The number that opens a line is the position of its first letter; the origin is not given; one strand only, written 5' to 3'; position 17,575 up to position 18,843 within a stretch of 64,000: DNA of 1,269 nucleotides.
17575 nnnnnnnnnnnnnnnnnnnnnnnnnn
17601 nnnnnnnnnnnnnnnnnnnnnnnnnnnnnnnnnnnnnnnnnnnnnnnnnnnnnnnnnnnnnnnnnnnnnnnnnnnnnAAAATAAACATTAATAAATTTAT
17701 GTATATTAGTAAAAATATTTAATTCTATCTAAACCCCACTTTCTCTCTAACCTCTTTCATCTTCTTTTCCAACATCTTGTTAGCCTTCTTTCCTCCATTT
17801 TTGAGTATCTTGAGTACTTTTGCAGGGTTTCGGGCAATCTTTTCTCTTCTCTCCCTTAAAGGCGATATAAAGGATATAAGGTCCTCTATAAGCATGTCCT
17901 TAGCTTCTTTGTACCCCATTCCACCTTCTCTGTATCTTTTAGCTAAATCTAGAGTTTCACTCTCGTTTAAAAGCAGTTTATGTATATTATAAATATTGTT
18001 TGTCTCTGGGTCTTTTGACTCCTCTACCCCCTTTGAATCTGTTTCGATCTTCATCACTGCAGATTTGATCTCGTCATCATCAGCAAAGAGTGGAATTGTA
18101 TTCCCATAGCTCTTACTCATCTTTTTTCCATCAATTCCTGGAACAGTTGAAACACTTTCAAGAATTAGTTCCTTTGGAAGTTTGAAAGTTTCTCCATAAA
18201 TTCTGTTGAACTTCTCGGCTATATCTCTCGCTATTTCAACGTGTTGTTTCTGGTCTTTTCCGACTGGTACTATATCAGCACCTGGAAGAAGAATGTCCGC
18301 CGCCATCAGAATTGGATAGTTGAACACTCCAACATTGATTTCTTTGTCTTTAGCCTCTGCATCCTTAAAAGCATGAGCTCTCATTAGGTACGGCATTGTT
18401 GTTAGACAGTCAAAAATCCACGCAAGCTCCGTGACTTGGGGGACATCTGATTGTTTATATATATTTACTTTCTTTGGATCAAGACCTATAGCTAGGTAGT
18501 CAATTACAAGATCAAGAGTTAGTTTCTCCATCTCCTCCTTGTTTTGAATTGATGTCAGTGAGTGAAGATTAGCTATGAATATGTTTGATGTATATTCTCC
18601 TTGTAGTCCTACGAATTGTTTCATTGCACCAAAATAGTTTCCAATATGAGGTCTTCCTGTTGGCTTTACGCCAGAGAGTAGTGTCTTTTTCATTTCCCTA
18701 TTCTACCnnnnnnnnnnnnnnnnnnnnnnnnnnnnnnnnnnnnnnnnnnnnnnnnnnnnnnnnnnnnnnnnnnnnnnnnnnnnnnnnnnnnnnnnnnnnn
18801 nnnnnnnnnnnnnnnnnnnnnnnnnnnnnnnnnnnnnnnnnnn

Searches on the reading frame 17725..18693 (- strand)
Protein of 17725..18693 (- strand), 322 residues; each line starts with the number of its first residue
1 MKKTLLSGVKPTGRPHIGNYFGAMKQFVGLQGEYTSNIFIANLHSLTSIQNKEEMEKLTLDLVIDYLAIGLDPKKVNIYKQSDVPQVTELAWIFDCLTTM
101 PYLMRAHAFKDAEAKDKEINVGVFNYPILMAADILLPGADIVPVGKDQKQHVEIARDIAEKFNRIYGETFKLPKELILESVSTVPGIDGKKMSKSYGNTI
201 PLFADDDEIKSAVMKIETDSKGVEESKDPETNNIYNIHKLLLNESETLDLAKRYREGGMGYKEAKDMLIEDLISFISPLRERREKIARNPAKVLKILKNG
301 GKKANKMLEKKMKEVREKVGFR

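Call 10: find_related_loci(query=window:17725-18693:-, collection=genome_contigs, flank=10000)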
Query window:17725-18693:- (322 aa) in genome_contigs; peptide patterns used: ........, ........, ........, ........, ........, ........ (x = any residue, [..] = any of these).
600 stretches matched a pattern (row limit reached: there are more); 588 encode a relative of the query (tblastn E <= 1e-3); the best 80 are kept; 80 distinct loci.
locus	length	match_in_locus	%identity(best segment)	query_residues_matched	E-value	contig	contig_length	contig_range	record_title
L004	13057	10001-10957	68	2-320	4e-148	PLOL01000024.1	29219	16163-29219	MAG: Patescibacteria group bacterium isolate bog_1341 73.20120700_S3X.70_contig_19666, whole genome shotgun sequence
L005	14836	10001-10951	68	5-321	2e-147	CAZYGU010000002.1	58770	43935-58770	MAG TPA_asm: uncultured Candidatus Saccharibacteria bacterium isolate SRP278252_co2_822 genome assembly, contig: NODE_84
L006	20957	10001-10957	65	2-320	6e-147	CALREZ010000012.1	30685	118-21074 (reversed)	MAG: Candidatus Nomurabacteria bacterium isolate Ike-200m-9 genome assembly, contig: Ike-200-c774, whole genome shotgun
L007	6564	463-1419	67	2-320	4e-147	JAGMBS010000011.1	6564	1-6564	MAG: Candidatus Paceibacterota bacterium isolate RS_16_29 ZL425.bin.29.fa_11, whole genome shotgun sequence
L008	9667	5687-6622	68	2-322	2e-145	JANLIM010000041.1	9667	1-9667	MAG: Candidatus Zambryskiibacteriota bacterium isolate S40-15 k99_336770, whole genome shotgun sequence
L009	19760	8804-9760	65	2-320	9e-144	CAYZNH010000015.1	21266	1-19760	MAG TPA_asm: uncultured Candidatus Saccharibacteria bacterium isolate binchicken_co245_75 genome assembly, contig: NODE_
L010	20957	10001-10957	68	1-321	2e-143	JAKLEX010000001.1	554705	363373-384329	MAG: Patescibacteria group bacterium isolate RA.bin143 RA.bin143_1, whole genome shotgun sequence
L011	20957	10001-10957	66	2-320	6e-147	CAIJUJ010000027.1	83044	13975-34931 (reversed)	uncultured bacterium isolate AM-lipid-01-D8_bin-1660 genome assembly, contig: bin-1660:27/35, whole genome shotgun seque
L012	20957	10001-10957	64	2-320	4e-141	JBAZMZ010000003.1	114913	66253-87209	MAG: Candidatus Paceibacterota bacterium isolate SO_2017_LW4_55 scaffold_524_c1_LW137-91_2017, whole genome shotgun sequ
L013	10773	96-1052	65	2-320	8e-141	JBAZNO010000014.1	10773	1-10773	MAG: Candidatus Paceibacterota bacterium isolate SO_2017_LW4_71 scaffold_11780_c1_LW137-91_2017, whole genome shotgun se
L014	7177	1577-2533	64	2-321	1e-140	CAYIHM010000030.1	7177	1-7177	MAG TPA_asm: uncultured Candidatus Saccharibacteria bacterium isolate ERP119705_co24_246 genome assembly, contig: NODE_1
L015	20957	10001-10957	65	2-320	9e-141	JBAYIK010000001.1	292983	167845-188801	MAG: Candidatus Paceibacterota bacterium isolate SO_2016_GW1_29 scaffold00050_OW334_2016, whole genome shotgun sequence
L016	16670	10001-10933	68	2-321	7e-140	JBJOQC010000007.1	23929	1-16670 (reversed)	MAG: Candidatus Parcubacteria bacterium isolate whiteclaycreek2_2019_sw_WHONDRS-S19S_0038_B_bin.23 scaffold_797826, whol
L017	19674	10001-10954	61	2-320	3e-137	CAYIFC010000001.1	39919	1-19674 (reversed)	MAG TPA_asm: uncultured Candidatus Saccharibacteria bacterium isolate ERP119705_co18_680 genome assembly, contig: NODE_1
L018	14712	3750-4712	63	2-322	2e-135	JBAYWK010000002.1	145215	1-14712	MAG: Candidatus Paceibacterota bacterium isolate SO_2016_LW3_81 scaffold00158_LW162_2016, whole genome shotgun sequence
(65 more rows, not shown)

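Call 41: search_protein_families(library=pfam, proteins=[L009:686-1513:-], max_evalue=0.1)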
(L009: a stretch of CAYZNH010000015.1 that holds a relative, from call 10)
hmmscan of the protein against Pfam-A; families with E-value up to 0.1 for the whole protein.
L009:686-1513:- (275 aa): 1 family
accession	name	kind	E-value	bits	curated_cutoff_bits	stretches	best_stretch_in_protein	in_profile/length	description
PF01963.22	TraB_PrgY_gumN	-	0.0048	17.2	26.8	1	191-269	181-251/263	TraB/PrgY/gumN family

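Call 60: search_protein_families(library=pfam, alignment_id=A5, max_evalue=0.00001)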
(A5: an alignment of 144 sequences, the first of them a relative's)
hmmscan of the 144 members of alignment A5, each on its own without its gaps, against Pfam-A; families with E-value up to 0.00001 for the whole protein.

A. member 1, L005:10991-11200:- (69 aa): 0 families

B. families by the number of members that match (of 144 scanned): 56 families (the first 25 are shown)
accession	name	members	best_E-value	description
PF00152.25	tRNA-synt_2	39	3.7e-117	tRNA synthetases class II (D, K and N)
PF01336.31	tRNA_anti-codon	39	6.4e-19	OB-fold nucleic acid binding domain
PF00005.33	ABC_tran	12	3.3e-36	ABC transporter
PF00664.28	ABC_membrane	7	2e-28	ABC transporter transmembrane region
PF02463.25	SMC_N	5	4.8e-10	RecF/RecN/SMC N terminal domain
PF01433.26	Peptidase_M1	3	1.1e-86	Peptidase family M1 domain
PF11838.14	ERAP1_C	3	2.5e-84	ERAP1-like C-terminal domain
PF17900.6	Peptidase_M1_N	3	1.1e-50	Peptidase M1 N-terminal domain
PF00883.26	Peptidase_M17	2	1.3e-117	Cytosol aminopeptidase family, catalytic domain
PF04041.19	Glyco_hydro_130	2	3.1e-92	beta-1,4-mannooligosaccharide phosphorylase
PF01687.23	Flavokinase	2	1.2e-27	Riboflavin kinase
PF13302.13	Acetyltransf_3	2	3.3e-25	Acetyltransferase (GNAT) domain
PF13385.13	Laminin_G_3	2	3.8e-23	Concanavalin A-like lectin/glucanases superfamily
PF07866.17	DUF1653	2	1.3e-21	Protein of unknown function (DUF1653)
PF01551.29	Peptidase_M23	2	1.9e-20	Peptidase family M23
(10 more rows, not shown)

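Call 84: search_protein_families(library=pfam, proteins=[L009:1961-2800:+, L009:2775-3476:+], max_evalue=0.01)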
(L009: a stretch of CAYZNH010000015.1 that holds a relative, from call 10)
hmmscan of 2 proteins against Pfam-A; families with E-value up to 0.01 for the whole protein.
L009:1961-2800:+ (280 aa): 7 families
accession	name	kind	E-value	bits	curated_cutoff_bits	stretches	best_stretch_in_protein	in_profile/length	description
PF00561.26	Abhydrolase_1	-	3.8e-07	30.5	25.8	1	46-176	2-126/245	alpha/beta hydrolase fold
PF12146.15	Hydrolase_4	-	6.1e-07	29.4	27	1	61-168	22-123/239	Serine aminopeptidase, S33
PF20434.5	BD-FAE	-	1.6e-06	28.2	26.8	1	62-244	39-213/215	BD-FAE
PF01738.24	DLH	-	2.5e-06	27.7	21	0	61-154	32-128/217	Dienelactone hydrolase family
PF02129.25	Peptidase_S15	-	6.9e-06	26.4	23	1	66-142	47-114/262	X-Pro dipeptidyl-peptidase (S15 family)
PF03959.19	FSH1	-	0.00064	19.9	21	1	180-252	135-190/211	Serine hydrolase (FSH1)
PF00326.27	Peptidase_S9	-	0.0032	17.4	22.6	0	184-278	102-206/213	Prolyl oligopeptidase family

L009:2775-3476:+ (234 aa): 0 families

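Call 88: search_protein_families(library=ncbifam, proteins=[L010:11015-12304:+, L005:11175-12494:+, L016:10947-12332:+], max_evalue=1e-20)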
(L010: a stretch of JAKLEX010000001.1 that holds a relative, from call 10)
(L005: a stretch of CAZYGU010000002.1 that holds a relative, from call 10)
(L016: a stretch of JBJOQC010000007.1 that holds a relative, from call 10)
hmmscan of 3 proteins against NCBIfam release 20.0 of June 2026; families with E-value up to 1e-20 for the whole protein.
L010:11015-12304:+ (430 aa): 11 families
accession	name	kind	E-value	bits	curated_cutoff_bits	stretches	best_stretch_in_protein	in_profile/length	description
NF003483.0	PRK05159.1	equivalog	1.5e-142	475.6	353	1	1-430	3-438/438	aspartate--tRNA(Asn) ligase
TIGR00458.1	aspS_nondisc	equivalog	1e-119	400.3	368.4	1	13-430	11-428/428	aspartate--tRNA(Asn) ligase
NF003037.0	PRK03932.1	equivalog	1.8e-71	241.4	414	1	2-429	2-450/451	asparagine--tRNA ligase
TIGR00457.1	asnS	equivalog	2.5e-65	221.1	342.6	1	4-428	6-453/455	asparagine--tRNA ligase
NF001750.0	PRK00476.1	equivalog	4.8e-51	173.7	443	1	6-312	9-309/590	aspartate--tRNA ligase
TIGR00459.1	aspS_bact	equivalog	3.6e-48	164.3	373.85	1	1-317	2-309/586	aspartate--tRNA ligase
NF001756.1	PRK00484.1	subfamily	5.4e-32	111.1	468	1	9-422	46-483/488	lysine--tRNA ligase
NF009460.0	PRK12820.1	equivalog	1.1e-31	109.8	1379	1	10-282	31-312/723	bifunctional aspartyl-tRNA synthetase/aspartyl/glutamyl-tRNA amidotransferase subunit C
TIGR00499.1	lysS_bact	equivalog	1.3e-29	103.2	427.6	1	11-422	50-490/496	lysine--tRNA ligase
NF005052.0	PRK06462.1-1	equivalog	9.3e-29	100.6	368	1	116-423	32-345/353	asparagine synthetase A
NF005054.0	PRK06462.1-4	equivalog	8.9e-28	97.3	309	1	121-423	11-310/318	asparagine synthetase A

L005:11175-12494:+ (440 aa): 12 families
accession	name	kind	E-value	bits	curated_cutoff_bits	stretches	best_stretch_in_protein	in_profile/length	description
NF003483.0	PRK05159.1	equivalog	2e-132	442.2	353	1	12-440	4-438/438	aspartate--tRNA(Asn) ligase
TIGR00458.1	aspS_nondisc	equivalog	1.4e-110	370.2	368.4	1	24-440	12-428/428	aspartate--tRNA(Asn) ligase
NF003037.0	PRK03932.1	equivalog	1.9e-64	218.3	414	1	13-439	3-450/451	asparagine--tRNA ligase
TIGR00457.1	asnS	equivalog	6.8e-59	199.9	342.6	1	16-439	8-454/455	asparagine--tRNA ligase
NF001750.0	PRK00476.1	equivalog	8e-50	169.7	443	1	19-290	13-282/590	aspartate--tRNA ligase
TIGR00459.1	aspS_bact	equivalog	6.1e-45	153.6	373.85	1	20-290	12-277/586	aspartate--tRNA ligase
NF001756.1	PRK00484.1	subfamily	9.1e-33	113.6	468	1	17-432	44-483/488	lysine--tRNA ligase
TIGR00499.1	lysS_bact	equivalog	1.2e-31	110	427.6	1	19-306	48-337/496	lysine--tRNA ligase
NF009460.0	PRK12820.1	equivalog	3.1e-29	101.6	1379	1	19-292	30-312/723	bifunctional aspartyl-tRNA synthetase/aspartyl/glutamyl-tRNA amidotransferase subunit C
NF005052.0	PRK06462.1-1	equivalog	7.1e-29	101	368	1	126-433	32-345/353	asparagine synthetase A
NF005054.0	PRK06462.1-4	equivalog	4.3e-21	75.3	309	0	170-433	57-310/318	asparagine synthetase A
NF009101.0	PRK12445.1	subfamily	5.6e-21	74.6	1026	0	28-292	69-334/505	lysine--tRNA ligase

L016:10947-12332:+ (462 aa): 12 families
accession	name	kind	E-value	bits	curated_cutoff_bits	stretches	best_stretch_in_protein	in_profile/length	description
NF001750.0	PRK00476.1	equivalog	6.5e-192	638.9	443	2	10-296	14-298/590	aspartate--tRNA ligase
TIGR00459.1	aspS_bact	equivalog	1e-173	578.9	373.85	2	2-298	3-295/586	aspartate--tRNA ligase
NF009460.0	PRK12820.1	equivalog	4.7e-128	428.3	1379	2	10-294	31-324/723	bifunctional aspartyl-tRNA synthetase/aspartyl/glutamyl-tRNA amidotransferase subunit C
NF003483.0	PRK05159.1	equivalog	1.3e-71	241.7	353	1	1-435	3-431/438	aspartate--tRNA(Asn) ligase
TIGR00458.1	aspS_nondisc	equivalog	3.7e-64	217.3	368.4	1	5-435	2-421/428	aspartate--tRNA(Asn) ligase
NF003037.0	PRK03932.1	equivalog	2.3e-43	148.8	414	1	3-263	3-264/451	asparagine--tRNA ligase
NF001756.1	PRK00484.1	subfamily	6e-43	147.2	468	1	9-435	46-484/488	lysine--tRNA ligase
TIGR00457.1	asnS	equivalog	6.4e-43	147.2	342.6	1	4-437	6-450/455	asparagine--tRNA ligase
TIGR00499.1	lysS_bact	equivalog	1.2e-37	129.7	427.6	1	10-294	49-333/496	lysine--tRNA ligase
NF002821.0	PRK02983.1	equivalog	2.6e-27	95.3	742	0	5-262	650-900/1102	bifunctional lysylphosphatidylglycerol synthetase/lysine--tRNA ligase LysX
NF009101.0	PRK12445.1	subfamily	6.3e-25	87.7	1026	0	16-285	67-337/505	lysine--tRNA ligase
TIGR00462.1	genX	equivalog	8.5e-21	74.7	286.9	0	141-289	2-147/304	EF-P lysine aminoacylase EpmA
